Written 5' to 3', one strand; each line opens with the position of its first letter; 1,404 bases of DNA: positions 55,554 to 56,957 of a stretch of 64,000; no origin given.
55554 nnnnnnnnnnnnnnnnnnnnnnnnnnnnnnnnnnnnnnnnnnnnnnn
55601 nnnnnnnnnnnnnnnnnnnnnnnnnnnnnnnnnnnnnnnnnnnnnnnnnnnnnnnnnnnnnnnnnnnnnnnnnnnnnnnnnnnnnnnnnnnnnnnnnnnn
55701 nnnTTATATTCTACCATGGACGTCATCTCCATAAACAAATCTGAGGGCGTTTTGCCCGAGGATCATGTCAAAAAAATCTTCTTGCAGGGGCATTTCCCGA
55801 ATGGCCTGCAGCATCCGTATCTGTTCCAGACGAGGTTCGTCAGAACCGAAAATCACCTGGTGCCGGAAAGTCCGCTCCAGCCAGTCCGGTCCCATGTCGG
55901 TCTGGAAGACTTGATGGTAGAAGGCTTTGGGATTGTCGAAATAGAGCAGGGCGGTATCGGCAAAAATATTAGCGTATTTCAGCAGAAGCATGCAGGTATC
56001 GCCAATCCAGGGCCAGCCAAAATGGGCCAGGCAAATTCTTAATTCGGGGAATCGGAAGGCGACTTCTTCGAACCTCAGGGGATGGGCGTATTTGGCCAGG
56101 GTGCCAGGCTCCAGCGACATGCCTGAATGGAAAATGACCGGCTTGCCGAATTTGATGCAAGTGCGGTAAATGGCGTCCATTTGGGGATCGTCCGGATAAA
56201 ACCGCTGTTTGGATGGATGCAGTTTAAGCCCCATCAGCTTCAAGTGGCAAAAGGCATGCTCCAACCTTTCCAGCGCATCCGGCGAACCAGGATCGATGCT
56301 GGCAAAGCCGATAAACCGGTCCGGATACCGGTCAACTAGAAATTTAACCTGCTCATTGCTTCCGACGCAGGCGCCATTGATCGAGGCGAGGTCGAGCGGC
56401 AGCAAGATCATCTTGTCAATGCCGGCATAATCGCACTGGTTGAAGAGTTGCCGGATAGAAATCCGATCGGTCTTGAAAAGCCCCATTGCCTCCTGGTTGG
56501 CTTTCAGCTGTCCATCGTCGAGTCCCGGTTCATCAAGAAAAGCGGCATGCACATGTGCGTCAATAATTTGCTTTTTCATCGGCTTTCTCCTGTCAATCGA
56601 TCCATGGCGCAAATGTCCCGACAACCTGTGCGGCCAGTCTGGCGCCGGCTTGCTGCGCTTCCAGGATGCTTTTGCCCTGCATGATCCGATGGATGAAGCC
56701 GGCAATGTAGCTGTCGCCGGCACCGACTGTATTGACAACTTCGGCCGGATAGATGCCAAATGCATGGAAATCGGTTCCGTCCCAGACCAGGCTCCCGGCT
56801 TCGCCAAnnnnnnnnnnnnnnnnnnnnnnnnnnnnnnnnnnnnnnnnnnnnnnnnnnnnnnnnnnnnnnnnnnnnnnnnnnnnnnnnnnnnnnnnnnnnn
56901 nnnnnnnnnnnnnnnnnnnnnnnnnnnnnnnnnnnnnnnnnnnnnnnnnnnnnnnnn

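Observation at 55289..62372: fra-like operon combining FrlB/FrlD homologs with two amidohydrolases, a second kinase, YjbQ and an NhaC transporter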

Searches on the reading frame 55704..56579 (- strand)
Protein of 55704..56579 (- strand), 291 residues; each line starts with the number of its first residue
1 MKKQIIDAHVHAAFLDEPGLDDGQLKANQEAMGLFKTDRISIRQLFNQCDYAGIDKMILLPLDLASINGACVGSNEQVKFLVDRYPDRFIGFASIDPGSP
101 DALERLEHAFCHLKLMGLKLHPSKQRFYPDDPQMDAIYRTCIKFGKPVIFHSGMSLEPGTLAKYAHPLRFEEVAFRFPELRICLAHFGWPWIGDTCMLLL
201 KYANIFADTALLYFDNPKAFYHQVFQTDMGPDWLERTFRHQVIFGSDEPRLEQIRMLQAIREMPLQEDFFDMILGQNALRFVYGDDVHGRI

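Call 10: search_solved_structures(query=window:55704-56579:-, max_evalue=0.01)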
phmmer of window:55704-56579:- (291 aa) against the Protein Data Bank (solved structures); distinct sequences matched with E-value up to 0.01: 5.
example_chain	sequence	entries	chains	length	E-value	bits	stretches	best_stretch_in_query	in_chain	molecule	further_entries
3irs_A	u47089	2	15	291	9e-12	48.2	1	40-281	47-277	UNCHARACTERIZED PROTEIN BB4693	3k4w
4inf_A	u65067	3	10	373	2.4e-06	30.4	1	61-155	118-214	METAL-DEPENDENT HYDROLASE | 5-Carboxyvanillate Decarboxylase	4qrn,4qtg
4qs5_A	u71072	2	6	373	2.4e-06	30.4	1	61-155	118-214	Ligw2 Decarboxylase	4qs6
3nur_A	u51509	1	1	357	2.9e-05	26.8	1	70-153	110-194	Amidohydrolase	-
4icm_A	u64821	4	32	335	0.00052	22.7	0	78-151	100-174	5-carboxyvanillate decarboxylase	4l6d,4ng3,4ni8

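Call 62: find_related_loci(query=A2, collection=metagenome_contigs, flank=8000)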
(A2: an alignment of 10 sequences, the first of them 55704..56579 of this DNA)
Query A2 (291 aa) in metagenome_contigs; peptide patterns used: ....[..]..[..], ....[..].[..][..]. (x = any residue, [..] = any of these).
600 stretches matched a pattern (row limit reached: there are more); 64 encode a relative of the query (tblastn E <= 1e-3); 64 distinct loci.
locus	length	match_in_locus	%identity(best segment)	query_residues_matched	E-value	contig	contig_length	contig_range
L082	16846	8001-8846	56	1-282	2e-109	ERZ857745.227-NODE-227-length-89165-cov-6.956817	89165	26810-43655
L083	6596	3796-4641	56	1-282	2e-109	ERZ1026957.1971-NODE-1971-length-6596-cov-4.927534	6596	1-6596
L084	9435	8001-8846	56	1-282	2e-109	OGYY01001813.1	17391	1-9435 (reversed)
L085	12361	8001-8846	56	1-282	2e-109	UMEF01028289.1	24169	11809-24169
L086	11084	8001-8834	53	5-282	5e-103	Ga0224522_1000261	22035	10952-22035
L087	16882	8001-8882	53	1-291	6e-101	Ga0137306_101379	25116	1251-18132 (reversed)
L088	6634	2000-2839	53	3-282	7e-99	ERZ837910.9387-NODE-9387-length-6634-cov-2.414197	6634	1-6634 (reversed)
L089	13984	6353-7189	51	4-282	3e-98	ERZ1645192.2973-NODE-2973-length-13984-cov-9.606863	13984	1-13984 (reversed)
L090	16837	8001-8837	51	4-282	3e-97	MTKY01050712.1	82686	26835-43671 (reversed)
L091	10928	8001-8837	51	4-282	2e-95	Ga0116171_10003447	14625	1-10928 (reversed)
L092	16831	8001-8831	51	5-282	5e-95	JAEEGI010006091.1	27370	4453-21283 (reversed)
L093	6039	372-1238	47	2-290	1e-91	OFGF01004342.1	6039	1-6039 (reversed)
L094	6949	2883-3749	45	3-291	2e-91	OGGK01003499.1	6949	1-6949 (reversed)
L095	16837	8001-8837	50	6-284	3e-90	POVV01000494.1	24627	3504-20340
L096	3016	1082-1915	49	5-282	9e-92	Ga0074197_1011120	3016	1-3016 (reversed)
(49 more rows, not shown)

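Call 76: find_homologous_proteins(query=window:55704-56579:-, max_evalue=1e-10)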
Query window:55704-56579:- (291 aa): 436 proteins with E <= 1e-10 among 914 candidates; the best 120 are listed.
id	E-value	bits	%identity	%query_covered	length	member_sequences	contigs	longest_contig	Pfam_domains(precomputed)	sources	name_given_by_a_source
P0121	1.5e-200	683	100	100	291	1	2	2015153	PF04909.21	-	-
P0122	3.7e-132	458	66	99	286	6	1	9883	PF04909.21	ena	-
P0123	8.8e-126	437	64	97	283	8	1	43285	PF04909.21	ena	-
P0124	4.5e-123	428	65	97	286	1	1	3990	PF04909.21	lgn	-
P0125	8.0e-122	424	63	98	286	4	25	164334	PF04909.21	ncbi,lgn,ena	-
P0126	1.4e-120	420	62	97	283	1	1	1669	PF04909.21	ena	-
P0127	3.2e-120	419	61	96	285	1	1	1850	PF04909.21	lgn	-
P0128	5.8e-118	412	60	97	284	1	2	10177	PF04909.21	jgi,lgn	-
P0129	1.4e-117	410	62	96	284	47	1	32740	PF04909.21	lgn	-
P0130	2.6e-117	410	63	96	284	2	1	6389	PF04909.21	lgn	-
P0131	8.2e-117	408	61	98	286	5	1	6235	PF04909.21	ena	-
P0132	1.9e-115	403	60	96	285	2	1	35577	PF04909.21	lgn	-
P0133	5.9e-115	402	62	98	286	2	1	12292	PF04909.21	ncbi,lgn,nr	ncbi:MAG: amidohydrolase family protein [Herbinix sp.]|nr:amidohydrolase family protein [Herbinix sp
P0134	3.8e-109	383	59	99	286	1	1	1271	PF04909.21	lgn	-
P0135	2.0e-107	377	56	98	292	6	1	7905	PF04909.21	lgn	-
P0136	3.3e-107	376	57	97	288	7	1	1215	PF04909.21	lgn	-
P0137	9.9e-107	375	56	98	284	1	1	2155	PF04909.21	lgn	-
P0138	2.3e-106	374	56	98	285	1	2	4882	PF04909.21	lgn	-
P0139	3.2e-106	373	56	98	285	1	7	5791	PF04909.21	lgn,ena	-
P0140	4.2e-106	373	56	97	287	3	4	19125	PF04909.21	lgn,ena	-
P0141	7.3e-106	372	56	97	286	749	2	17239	PF04909.21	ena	-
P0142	7.7e-106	372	56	97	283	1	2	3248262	PF04909.21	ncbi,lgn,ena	-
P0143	8.7e-106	372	55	98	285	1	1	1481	PF04909.21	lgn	-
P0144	9.0e-106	372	57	97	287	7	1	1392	PF04909.21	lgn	-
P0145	1.1e-105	371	57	97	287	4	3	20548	PF04909.21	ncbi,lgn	-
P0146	3.1e-105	370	55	98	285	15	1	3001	PF04909.21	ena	-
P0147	1.0e-104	368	57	97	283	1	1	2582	PF04909.21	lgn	-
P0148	1.4e-104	368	54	98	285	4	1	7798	PF04909.21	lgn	-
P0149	2.9e-104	367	55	96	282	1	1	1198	PF04909.21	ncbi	-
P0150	2.4e-103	364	56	96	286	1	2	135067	PF04909.21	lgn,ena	-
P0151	2.6e-103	364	56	95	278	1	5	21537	PF04909.21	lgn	-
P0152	2.9e-103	363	54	96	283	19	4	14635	PF04909.21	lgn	-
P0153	3.5e-103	363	56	95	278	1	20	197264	PF04909.21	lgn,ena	-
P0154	3.6e-103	363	57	97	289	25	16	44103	PF04909.21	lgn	-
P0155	6.0e-103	362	55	98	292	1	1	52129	PF04909.21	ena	-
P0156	1.9e-102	361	57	97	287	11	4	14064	PF04909.21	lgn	-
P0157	2.1e-102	361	56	98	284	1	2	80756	PF04909.21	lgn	-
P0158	2.3e-102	360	55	97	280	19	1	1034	PF04909.21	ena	-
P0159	5.3e-102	359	53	96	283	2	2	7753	PF04909.21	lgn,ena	-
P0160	7.4e-102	359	56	98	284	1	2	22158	PF04909.21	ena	-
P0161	7.4e-102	359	56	98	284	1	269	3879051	PF04909.21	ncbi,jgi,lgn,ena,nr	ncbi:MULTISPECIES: amidohydrolase family protein [Bacillota]|jgi:predicted TIM-barrel fold metal-dep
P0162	7.6e-102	359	56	98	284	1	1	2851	PF04909.21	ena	-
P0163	8.6e-102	359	56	98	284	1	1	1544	PF04909.21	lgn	-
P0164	9.8e-102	358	53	96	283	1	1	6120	PF04909.21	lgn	-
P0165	9.8e-102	358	53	96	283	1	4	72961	PF04909.21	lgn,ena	-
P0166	1.0e-101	358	56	98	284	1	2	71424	PF04909.21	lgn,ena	-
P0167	1.0e-101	358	55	98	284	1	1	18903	PF04909.21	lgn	-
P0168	1.1e-101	358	54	97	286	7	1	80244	PF04909.21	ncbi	-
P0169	1.4e-101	358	53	96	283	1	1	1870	PF04909.21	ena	-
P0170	2.2e-101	357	54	97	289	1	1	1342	PF04909.21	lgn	-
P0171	2.6e-101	357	55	98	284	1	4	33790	PF04909.21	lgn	-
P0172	2.7e-101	357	55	98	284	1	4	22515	PF04909.21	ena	-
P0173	2.7e-101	357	55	98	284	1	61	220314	PF04909.21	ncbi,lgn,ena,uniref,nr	ncbi:amidohydrolase family protein [Absiella sp. AM54-8XD]|uniref:amidohydrolase family protein n=1 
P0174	3.3e-101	357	55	97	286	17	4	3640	PF04909.21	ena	-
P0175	3.5e-101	357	53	96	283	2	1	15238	PF04909.21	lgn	-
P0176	5.0e-101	356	52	96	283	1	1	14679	PF04909.21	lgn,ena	-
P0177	5.0e-101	356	55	98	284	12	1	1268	PF04909.21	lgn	-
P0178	1.2e-100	355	53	96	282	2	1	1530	PF04909.21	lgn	-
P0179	1.6e-100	354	53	97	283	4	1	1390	PF04909.21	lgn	-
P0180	1.8e-100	354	53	96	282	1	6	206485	PF04909.21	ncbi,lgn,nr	ncbi:MAG: amidohydrolase family protein [Anaerolineaceae bacterium]|nr:amidohydrolase family protein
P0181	1.8e-100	354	51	98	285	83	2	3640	PF04909.21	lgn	-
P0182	1.8e-100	354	55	98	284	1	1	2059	PF04909.21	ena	-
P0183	2.1e-100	354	56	96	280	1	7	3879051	PF04909.21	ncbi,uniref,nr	ncbi:amidohydrolase [Absiella sp. AM09-50]|uniref:Amidohydrolase n=2 Tax=Amedibacillus TaxID=2749846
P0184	2.2e-100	354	53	96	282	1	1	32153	PF04909.21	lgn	-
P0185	3.1e-100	354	53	97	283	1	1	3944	PF04909.21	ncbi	-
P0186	3.4e-100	353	52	96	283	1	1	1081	PF04909.21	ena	-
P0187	4.7e-100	353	52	96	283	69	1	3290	PF04909.21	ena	-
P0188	5.1e-100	353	56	96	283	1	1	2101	PF04909.21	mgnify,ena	mgnify:FL=1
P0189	7.5e-100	352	55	96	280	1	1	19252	PF04909.21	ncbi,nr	ncbi:amidohydrolase [Absiella sp. AM54-8XD]|nr:amidohydrolase [Absiella sp. AM54-8XD]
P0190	1.6e-99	351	53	98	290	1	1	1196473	PF04909.21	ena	-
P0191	1.7e-99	351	51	97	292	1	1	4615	PF04909.21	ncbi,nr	ncbi:MAG: amidohydrolase family protein [Bacillota bacterium]|nr:amidohydrolase family protein [Baci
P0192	2.1e-98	348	53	96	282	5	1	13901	PF04909.21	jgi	jgi:predicted TIM-barrel fold metal-dependent hydrolase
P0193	2.7e-98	347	54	97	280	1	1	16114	PF04909.21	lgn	-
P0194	3.9e-98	347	51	96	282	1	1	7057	PF04909.21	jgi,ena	-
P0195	4.0e-98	347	52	98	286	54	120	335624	PF04909.21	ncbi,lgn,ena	-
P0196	4.5e-98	346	51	98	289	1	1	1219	PF04909.21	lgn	-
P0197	7.1e-98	346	55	97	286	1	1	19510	PF04909.21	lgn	-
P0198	1.0e-97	345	52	95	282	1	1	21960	PF04909.21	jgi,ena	-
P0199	1.8e-97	344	50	96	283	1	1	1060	PF04909.21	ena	-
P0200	3.1e-97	344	53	96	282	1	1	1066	PF04909.21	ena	-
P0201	3.5e-97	343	52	96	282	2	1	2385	PF04909.21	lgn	-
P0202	4.0e-97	343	52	97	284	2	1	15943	PF04909.21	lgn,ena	-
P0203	5.5e-97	343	53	97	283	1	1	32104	PF04909.21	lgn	-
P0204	9.4e-97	342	51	96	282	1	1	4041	PF04909.21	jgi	jgi:uncharacterized protein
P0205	1.1e-96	342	53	96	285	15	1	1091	PF04909.21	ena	-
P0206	1.4e-96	342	52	96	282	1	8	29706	PF04909.21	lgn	-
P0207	1.6e-96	341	51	96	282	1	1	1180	PF04909.21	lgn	-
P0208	1.8e-96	341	56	92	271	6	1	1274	PF04909.21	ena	-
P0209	2.1e-96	341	54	97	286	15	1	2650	PF04909.21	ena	-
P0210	2.4e-96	341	52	97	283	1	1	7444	PF04909.21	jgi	jgi:uncharacterized protein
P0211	3.1e-96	340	53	96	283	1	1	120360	PF04909.21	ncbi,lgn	-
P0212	3.7e-96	340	52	96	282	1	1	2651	PF04909.21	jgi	jgi:uncharacterized protein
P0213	5.0e-96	340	52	97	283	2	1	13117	PF04909.21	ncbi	-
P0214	8.5e-96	339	52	95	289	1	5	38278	PF04909.21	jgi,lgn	jgi:hypothetical protein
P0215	8.7e-96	339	51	96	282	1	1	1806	PF04909.21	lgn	-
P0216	1.1e-95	339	51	97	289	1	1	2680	PF04909.21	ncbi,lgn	-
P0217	1.8e-95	338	52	97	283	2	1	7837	PF04909.21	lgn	-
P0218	1.9e-95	338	52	97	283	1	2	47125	PF04909.21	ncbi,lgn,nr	ncbi:amidohydrolase family protein [Clostridiales bacterium oral taxon 876 str. F0540]|nr:amidohydro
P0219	1.9e-95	338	52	97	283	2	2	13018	PF04909.21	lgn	-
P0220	2.4e-95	337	52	96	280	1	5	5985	PF04909.21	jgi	-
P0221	2.5e-95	337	50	97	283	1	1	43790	PF04909.21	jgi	jgi:uncharacterized protein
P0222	3.0e-95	337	51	95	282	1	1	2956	PF04909.21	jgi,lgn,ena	-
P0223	3.1e-95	337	52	96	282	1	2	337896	PF04909.21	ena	-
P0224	3.7e-95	337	51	97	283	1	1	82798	PF04909.21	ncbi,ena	-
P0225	4.4e-95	337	51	97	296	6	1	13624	PF04909.21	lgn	-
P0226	4.8e-95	336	51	96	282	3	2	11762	PF04909.21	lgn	-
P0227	6.6e-95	336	51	96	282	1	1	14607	PF04909.21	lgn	-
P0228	1.6e-94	335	53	97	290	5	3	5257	PF04909.21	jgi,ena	-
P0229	1.9e-94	334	51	96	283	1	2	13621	PF04909.21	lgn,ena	-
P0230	2.3e-94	334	53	96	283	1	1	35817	PF04909.21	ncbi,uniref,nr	ncbi:amidohydrolase [Bacillus sp. SA1-12]|uniref:amidohydrolase family protein n=1 Tax=Bacillus sp. 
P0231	2.5e-94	334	52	96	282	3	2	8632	PF04909.21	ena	-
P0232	2.7e-94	334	51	97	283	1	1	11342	PF04909.21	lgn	-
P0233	2.8e-94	334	52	96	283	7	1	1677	PF04909.21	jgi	jgi:predicted TIM-barrel fold metal-dependent hydrolase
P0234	3.9e-94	333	50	97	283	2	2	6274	PF04909.21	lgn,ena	-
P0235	4.6e-94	333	49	97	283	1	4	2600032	PF04909.21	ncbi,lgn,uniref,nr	ncbi:amidohydrolase [Caproiciproducens galactitolivorans]|uniref:Amidohydrolase n=1 Tax=Caproiciprod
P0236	6.2e-94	333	50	95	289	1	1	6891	PF04909.21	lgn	-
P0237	6.6e-94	333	52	95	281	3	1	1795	PF04909.21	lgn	-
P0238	7.0e-94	333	51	97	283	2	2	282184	PF04909.21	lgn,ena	-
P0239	7.5e-94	333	51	97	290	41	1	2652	PF04909.21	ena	-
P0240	8.9e-94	332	51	96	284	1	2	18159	PF04909.21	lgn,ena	-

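Call 89: predict_structure(alignment_id=A3)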
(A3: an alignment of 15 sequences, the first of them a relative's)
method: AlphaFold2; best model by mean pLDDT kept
length: 291 residues; sequences in the alignment: 15
mean_pLDDT: 88.6   pTM: 0.90
mean pLDDT of the five models: 88.6, 88.2, 83.2, 83.2, 79.3
residues with pLDDT >= 90: 164; 70-90: 108; 50-70: 13; < 50: 6
segments of 3 or more residues with pLDDT < 50: 287-291
pLDDT, mean of each block of 10 residues (from residue 1): 84 78 89 86 90 93 88 93 96 96 98 98 93 97 98 79 87 96 93 94 95 74 85 86 83 83 86 94 65 39
secondary structure, 60 per line:
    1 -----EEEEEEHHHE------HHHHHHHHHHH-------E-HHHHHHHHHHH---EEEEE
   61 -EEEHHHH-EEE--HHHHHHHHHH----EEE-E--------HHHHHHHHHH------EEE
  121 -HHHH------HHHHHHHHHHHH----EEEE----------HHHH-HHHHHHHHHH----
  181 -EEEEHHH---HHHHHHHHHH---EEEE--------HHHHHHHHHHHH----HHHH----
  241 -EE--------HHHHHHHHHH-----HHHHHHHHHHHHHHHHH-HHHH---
elements in order: E6-11 H22-32 H42-52 E56-60 E62-64 H65-68 E70-72 H75-84 E89-91 H102-111 E118-120 H122-125 H132-143 E148-151 H162-165 H167-176 E182-185 H192-201 E205-208 H217-228 H233-236 H252-261 H267-283 H285-288

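Call 91: fold_search(model_id=the predicted structure, library=pdb)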
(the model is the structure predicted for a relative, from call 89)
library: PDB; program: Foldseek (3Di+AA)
matches with E <= 10: 1865; with E <= 0.001: 262
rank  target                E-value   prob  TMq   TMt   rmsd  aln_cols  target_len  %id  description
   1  3irs_A                1.6e-14  1.00  0.75  0.78   4.5       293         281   18  CRYSTAL STRUCTURE OF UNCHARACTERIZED TIM-BARREL PROTEIN BB4693 FROM Bordetella bronchiseptica (released 2009-09-01)
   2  6dxq_C                3.4e-14  1.00  0.66  0.59   6.6       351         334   17  Crystal structure of the LigJ Hydratase product complex with 4-carboxy-4-hydroxy-2-oxoadipate (released 2018-09-26)
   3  4l6d_A                6.3e-14  1.00  0.65  0.57   7.5       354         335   18  Crystal structure of 5-carboxyvanillate decarboxylase from Sphingomonas paucimobilis complexed with vanillic acid (released 2013-11-13)
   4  6dxq_B                6.6e-14  1.00  0.63  0.55   6.7       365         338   19  Crystal structure of the LigJ Hydratase product complex with 4-carboxy-4-hydroxy-2-oxoadipate (released 2018-09-26)
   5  6dxs_A                1.1e-13  1.00  0.66  0.57   6.7       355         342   18  Crystal structure of the LigJ hydratase E284Q mutant substrate complex with (3Z)-2-keto-4-carboxy-3-hexenedioate (released 2018-09-26)
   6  6dwv_A                1.4e-13  1.00  0.64  0.56   7.1       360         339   18  Crystal structure of the LigJ Hydratase in the Apo state (released 2018-10-03)
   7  6dxq_D                1.5e-13  1.00  0.65  0.58   6.9       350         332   19  Crystal structure of the LigJ Hydratase product complex with 4-carboxy-4-hydroxy-2-oxoadipate (released 2018-09-26)
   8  6dxq_A                1.4e-12  1.00  0.64  0.56   7.7       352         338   19  Crystal structure of the LigJ Hydratase product complex with 4-carboxy-4-hydroxy-2-oxoadipate (released 2018-09-26)
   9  3cjp_A                1.6e-12  1.00  0.68  0.75   4.9       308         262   18  Crystal structure of an uncharacterized amidohydrolase CAC3332 from Clostridium acetobutylicum (released 2008-03-25)
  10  2dvt_C                3.4e-12  1.00  0.65  0.59   6.5       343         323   16  Crystal Structure of 2,6-Dihydroxybenzoate Decarboxylase from Rhizobium (released 2006-09-19)
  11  2dvu_C                3.9e-12  1.00  0.65  0.59   6.4       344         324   17  Crystal Structure of 2,6-Dihydroxybenzoate Decarboxylase Complexed with 2,6-Dihydroxybenzoate (released 2006-09-19)
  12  2gwg_A                5.5e-12  1.00  0.63  0.56   6.2       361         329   18  Crystal Structure of 4-Oxalomesaconate Hydratase, LigJ, from Rhodopseudomonas palustris, Northeast Structural Genomics (released 2006-05-23)
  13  4ofc_A                6.2e-12  1.00  0.67  0.59   6.4       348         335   16  2.0 Angstroms X-ray crystal structure of human 2-amino-3-carboxymuconate-6-semialdehye decarboxylase (released 2014-11-19)
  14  7pwy_A                7.0e-12  1.00  0.66  0.58   6.5       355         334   16  Structure of human dimeric ACMSD in complex with the inhibitor TES-1025 (released 2022-04-20)
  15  7pwy_C                1.1e-11  1.00  0.69  0.67   5.5       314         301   18  Structure of human dimeric ACMSD in complex with the inhibitor TES-1025 (released 2022-04-20)
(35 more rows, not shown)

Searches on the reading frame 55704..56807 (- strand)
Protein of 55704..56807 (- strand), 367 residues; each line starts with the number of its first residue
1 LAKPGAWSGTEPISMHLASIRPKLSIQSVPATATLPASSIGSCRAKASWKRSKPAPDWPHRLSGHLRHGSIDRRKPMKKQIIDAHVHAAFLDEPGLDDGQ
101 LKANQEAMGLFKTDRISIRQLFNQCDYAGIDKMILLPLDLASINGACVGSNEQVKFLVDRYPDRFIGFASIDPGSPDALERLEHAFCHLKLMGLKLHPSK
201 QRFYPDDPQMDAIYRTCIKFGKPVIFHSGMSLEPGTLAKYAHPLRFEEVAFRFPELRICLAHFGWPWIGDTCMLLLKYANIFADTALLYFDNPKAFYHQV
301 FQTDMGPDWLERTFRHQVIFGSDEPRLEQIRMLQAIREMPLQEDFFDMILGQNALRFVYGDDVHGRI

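Call 3: search_protein_families(library=pfam, proteins=[window:55704-56807:-], max_evalue=0.001)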
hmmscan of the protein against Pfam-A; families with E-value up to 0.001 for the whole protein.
window:55704-56807:- (367 aa): 1 family
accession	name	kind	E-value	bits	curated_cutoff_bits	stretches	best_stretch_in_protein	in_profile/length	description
PF04909.20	Amidohydro_2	-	2.8e-27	96.6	26.4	1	82-357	1-286/289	Amidohydrolase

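Call 4: search_protein_families(library=ncbifam, proteins=[window:55704-56807:-], max_evalue=0.001)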
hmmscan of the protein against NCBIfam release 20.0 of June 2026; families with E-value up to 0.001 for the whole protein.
window:55704-56807:- (367 aa): 0 families
